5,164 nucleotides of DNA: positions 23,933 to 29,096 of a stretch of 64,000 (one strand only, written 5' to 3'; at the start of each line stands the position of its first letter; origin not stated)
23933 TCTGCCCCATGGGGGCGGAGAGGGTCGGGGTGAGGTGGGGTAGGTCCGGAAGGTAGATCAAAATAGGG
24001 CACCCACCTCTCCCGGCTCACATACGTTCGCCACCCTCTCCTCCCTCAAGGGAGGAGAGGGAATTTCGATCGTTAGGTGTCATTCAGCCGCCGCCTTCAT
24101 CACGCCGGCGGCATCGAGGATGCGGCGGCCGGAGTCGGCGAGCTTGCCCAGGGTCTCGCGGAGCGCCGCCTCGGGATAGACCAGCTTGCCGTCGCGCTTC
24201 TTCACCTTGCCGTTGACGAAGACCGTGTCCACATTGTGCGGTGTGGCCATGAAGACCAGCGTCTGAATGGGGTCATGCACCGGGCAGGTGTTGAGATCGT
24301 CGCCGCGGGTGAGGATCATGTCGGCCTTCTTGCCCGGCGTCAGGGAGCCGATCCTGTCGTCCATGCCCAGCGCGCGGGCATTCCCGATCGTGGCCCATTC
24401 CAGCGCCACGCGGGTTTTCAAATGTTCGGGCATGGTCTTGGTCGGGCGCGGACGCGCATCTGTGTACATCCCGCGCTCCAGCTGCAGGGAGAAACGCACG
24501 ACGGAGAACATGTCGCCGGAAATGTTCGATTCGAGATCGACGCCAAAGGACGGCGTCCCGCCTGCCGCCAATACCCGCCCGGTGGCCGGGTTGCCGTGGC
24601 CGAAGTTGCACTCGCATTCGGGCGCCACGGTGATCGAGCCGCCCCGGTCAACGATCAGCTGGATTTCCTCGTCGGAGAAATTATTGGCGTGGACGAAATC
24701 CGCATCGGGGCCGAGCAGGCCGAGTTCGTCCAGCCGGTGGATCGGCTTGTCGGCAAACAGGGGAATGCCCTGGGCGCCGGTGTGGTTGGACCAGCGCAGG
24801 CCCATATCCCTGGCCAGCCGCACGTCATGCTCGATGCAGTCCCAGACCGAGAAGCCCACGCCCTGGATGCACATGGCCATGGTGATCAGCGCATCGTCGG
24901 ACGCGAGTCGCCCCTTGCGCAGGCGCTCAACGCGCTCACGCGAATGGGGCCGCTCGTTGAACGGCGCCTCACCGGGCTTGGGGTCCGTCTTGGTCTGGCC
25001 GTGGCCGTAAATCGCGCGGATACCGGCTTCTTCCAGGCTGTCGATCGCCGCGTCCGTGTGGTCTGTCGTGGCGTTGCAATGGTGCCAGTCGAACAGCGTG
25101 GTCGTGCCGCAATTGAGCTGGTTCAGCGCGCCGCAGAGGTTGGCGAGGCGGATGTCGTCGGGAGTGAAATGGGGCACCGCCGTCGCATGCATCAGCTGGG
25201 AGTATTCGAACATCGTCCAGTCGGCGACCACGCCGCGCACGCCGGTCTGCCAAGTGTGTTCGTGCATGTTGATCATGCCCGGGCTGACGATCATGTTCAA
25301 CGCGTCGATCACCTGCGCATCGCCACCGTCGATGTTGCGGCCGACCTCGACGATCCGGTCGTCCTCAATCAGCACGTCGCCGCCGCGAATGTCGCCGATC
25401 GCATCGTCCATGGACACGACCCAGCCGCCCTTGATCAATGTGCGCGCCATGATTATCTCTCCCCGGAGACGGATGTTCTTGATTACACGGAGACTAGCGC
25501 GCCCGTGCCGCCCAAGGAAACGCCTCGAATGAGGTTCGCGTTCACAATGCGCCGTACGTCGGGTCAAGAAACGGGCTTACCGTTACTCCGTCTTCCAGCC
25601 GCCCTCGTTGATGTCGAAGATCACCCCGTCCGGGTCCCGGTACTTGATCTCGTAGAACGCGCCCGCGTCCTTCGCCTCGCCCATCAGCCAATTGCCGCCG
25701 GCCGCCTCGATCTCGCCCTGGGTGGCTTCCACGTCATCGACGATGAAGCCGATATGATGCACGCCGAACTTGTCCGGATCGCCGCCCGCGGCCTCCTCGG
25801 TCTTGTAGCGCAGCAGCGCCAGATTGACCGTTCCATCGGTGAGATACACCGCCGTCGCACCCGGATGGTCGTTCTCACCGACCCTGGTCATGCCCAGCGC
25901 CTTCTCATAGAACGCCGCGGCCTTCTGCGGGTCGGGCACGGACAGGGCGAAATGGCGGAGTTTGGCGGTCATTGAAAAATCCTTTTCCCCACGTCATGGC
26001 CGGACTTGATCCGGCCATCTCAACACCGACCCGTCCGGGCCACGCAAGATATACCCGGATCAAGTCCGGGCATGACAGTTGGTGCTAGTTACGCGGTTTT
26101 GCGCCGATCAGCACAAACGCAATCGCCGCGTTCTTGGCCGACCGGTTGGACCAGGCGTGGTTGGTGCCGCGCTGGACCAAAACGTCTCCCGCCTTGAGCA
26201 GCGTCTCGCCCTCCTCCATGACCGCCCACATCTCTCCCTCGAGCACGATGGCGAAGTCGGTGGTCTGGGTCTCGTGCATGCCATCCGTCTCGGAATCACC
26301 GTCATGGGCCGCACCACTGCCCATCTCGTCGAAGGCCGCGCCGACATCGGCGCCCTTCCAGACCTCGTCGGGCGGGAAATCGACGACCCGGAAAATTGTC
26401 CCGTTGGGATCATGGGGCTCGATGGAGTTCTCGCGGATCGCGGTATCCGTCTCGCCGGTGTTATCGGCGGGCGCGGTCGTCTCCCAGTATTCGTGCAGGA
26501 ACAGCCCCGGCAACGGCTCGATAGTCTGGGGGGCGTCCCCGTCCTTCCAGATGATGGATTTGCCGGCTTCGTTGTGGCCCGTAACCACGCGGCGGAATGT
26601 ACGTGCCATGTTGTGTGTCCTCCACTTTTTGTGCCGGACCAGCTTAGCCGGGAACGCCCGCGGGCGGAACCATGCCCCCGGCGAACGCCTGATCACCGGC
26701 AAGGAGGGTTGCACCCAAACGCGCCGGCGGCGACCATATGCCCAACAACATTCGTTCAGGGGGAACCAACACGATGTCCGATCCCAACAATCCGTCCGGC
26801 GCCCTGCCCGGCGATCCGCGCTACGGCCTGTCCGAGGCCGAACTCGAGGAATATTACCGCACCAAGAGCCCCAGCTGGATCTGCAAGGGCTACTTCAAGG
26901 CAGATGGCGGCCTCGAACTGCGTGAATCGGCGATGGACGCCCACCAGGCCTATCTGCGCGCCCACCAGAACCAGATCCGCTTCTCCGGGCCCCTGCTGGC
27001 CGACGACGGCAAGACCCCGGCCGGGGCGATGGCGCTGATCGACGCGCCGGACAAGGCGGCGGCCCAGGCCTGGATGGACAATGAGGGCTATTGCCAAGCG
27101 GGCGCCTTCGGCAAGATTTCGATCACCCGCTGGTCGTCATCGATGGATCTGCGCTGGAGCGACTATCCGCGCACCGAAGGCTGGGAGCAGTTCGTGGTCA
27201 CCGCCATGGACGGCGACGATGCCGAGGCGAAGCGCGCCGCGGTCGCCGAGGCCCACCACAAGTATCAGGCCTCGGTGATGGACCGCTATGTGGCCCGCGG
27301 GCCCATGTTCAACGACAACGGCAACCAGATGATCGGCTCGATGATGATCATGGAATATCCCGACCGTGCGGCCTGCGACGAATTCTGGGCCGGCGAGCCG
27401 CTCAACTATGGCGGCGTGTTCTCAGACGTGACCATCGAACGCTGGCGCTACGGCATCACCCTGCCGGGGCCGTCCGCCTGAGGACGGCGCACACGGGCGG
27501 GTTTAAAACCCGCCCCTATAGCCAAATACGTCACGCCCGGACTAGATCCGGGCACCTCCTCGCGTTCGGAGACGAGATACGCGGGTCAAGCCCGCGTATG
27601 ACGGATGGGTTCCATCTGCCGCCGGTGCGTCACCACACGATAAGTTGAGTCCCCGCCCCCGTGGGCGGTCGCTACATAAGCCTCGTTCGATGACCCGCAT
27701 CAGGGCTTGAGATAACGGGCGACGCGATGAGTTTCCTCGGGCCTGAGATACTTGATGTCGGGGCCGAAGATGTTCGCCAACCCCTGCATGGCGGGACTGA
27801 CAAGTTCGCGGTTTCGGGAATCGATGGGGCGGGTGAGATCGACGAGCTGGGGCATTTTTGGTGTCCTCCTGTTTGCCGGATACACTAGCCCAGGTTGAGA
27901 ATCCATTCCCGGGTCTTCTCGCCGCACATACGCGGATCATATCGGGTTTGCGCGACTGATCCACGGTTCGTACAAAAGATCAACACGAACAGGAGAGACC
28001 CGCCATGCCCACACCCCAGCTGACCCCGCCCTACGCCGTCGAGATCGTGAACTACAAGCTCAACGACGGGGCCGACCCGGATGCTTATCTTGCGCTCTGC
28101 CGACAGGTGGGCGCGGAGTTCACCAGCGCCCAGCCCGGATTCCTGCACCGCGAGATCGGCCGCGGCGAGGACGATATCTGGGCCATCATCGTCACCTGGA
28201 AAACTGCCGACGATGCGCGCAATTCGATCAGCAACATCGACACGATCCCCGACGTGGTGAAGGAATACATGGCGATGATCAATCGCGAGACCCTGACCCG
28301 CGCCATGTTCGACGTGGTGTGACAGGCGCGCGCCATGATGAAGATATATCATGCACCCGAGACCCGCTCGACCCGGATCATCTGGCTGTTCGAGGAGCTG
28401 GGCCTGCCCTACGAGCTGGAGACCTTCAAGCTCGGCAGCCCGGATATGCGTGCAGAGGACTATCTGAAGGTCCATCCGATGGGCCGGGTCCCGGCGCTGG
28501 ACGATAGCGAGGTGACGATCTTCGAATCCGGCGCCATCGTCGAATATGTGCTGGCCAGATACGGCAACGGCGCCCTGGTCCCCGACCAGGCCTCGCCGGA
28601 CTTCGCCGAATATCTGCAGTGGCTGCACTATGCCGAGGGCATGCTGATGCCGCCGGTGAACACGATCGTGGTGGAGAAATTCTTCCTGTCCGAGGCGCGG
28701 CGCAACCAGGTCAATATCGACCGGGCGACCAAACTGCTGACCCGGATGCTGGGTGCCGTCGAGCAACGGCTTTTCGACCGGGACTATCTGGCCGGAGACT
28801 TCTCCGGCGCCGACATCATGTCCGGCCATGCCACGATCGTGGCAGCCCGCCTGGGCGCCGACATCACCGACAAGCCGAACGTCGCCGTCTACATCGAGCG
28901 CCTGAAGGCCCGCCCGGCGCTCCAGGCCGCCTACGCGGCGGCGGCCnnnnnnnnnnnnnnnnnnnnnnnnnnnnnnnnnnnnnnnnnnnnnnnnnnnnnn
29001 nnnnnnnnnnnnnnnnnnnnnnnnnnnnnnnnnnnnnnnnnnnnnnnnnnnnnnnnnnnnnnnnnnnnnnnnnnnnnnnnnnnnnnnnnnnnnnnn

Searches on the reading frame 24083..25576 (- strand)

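Call 32: search_protein_families(library=pfam, proteins=[window:24083-25576:-], max_evalue=0.00001)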
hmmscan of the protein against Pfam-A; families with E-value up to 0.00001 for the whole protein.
window:24083-25576:- (498 aa): 2 families
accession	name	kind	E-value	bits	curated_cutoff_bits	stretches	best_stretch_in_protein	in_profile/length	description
PF01979.26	Amidohydro_1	-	3.3e-27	96.1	25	1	96-458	1-344/345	Amidohydrolase family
PF07969.17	Amidohydro_3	-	2.1e-10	41.1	29.7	1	326-457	353-469/472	Amidohydrolase family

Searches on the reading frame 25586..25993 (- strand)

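Call 32: search_protein_families(library=pfam, proteins=[window:25586-25993:-], max_evalue=0.00001)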
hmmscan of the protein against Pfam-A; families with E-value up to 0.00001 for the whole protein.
window:25586-25993:- (136 aa): 3 families
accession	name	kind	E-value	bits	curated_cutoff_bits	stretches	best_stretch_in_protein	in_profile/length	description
PF00903.31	Glyoxalase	-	2e-19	70.6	20.6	1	12-126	2-119/121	Glyoxalase/Bleomycin resistance protein/Dioxygenase superfamily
PF18029.7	Glyoxalase_6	-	1.7e-09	38.7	23.6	1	15-128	2-105/106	Glyoxalase-like domain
PF13669.12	Glyoxalase_4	-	1.4e-07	32.2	27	1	13-107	1-98/109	Glyoxalase/Bleomycin resistance protein/Dioxygenase superfamily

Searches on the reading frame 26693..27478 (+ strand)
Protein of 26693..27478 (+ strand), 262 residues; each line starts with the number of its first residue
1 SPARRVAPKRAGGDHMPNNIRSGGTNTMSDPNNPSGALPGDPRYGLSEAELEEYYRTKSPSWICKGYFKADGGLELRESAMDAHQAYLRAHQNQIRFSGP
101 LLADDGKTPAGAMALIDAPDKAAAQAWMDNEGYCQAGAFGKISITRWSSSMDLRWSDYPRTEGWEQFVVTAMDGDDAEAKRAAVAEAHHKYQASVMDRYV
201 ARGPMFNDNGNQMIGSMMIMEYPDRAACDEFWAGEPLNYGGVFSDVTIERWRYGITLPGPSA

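Call 32: search_protein_families(library=pfam, proteins=[window:26693-27478:+], max_evalue=0.00001)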
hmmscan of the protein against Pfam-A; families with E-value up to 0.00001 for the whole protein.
window:26693-27478:+ (262 aa): 1 family
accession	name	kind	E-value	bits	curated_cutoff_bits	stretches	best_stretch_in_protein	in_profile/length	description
PF03795.20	YCII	-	9.3e-24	84.2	24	2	72-148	12-95/95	YCII-related domain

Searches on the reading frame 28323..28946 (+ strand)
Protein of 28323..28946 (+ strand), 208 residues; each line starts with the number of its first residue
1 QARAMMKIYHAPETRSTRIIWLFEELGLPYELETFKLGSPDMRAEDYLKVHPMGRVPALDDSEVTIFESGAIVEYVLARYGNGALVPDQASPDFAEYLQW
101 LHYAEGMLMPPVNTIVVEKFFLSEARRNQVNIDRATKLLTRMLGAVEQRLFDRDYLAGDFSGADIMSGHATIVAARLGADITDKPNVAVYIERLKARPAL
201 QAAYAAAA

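Call 32: search_protein_families(library=pfam, proteins=[window:28323-28946:+], max_evalue=0.00001)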
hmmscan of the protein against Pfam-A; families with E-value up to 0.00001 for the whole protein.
window:28323-28946:+ (208 aa): 3 families
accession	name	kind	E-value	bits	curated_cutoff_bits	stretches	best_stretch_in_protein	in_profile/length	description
PF02798.26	GST_N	-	1.5e-14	54.5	20.9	1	6-76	3-74/76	Glutathione S-transferase, N-terminal domain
PF13409.12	GST_N_2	-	4.8e-12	46.8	25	1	16-76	5-67/70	Glutathione S-transferase, N-terminal domain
PF13417.12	GST_N_3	-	1.2e-10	42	22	1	16-82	10-73/75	Glutathione S-transferase, N-terminal domain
